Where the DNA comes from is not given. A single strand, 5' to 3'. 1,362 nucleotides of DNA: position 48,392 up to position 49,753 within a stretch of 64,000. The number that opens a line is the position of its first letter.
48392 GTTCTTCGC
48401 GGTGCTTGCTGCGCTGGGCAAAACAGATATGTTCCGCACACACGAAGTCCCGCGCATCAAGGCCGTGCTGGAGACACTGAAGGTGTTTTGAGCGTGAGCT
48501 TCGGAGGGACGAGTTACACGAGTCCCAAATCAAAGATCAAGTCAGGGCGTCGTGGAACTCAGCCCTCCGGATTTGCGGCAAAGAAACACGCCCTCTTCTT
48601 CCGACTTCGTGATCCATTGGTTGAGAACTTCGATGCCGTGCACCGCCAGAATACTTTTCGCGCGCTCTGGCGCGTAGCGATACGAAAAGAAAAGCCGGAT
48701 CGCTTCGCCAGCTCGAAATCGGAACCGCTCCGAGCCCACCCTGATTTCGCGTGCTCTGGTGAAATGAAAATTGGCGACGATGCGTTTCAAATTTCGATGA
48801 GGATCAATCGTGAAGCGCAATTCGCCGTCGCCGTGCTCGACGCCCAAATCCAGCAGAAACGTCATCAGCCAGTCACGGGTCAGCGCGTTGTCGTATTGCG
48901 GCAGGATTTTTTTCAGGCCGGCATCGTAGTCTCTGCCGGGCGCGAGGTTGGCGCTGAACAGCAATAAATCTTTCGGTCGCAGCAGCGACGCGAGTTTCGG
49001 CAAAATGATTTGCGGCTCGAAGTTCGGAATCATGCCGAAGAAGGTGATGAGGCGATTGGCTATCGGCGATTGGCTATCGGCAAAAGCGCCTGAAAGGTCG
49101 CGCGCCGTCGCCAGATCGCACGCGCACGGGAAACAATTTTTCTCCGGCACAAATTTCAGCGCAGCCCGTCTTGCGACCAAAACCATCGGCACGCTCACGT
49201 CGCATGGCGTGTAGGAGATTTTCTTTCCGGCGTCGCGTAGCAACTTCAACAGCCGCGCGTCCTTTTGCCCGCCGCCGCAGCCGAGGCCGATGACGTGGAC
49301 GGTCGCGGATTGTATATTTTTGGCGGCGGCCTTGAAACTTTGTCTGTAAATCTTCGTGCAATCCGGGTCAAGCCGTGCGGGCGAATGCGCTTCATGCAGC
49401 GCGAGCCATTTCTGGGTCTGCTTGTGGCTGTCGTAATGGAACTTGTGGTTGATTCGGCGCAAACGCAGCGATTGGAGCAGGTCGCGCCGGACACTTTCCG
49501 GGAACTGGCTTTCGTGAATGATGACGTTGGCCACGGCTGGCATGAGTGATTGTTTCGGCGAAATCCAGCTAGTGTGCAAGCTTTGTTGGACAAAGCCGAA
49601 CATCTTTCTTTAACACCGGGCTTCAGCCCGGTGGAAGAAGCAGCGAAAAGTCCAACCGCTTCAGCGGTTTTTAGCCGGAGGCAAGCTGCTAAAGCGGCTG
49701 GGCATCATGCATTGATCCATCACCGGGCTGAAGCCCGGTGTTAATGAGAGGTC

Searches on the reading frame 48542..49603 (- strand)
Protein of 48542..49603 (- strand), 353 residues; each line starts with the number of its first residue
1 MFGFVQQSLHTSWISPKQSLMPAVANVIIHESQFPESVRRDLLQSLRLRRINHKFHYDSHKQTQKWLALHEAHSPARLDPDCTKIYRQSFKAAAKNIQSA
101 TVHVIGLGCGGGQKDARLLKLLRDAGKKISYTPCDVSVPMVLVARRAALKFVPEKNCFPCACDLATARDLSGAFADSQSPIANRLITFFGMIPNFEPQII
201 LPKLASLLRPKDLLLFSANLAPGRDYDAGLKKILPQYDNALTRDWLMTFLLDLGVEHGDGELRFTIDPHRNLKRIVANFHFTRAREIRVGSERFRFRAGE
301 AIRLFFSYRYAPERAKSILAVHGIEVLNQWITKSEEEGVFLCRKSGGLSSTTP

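Call 86: search_protein_families(library=pfam, proteins=[window:48542-49603:-], max_evalue=0.00001)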
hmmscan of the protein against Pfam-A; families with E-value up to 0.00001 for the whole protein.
window:48542-49603:- (353 aa): 1 family
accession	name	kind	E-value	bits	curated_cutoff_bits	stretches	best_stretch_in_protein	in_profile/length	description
PF10017.15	Methyltransf_33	-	6.9e-17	61.9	23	1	87-343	50-303/304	Histidine-specific methyltransferase, SAM-dependent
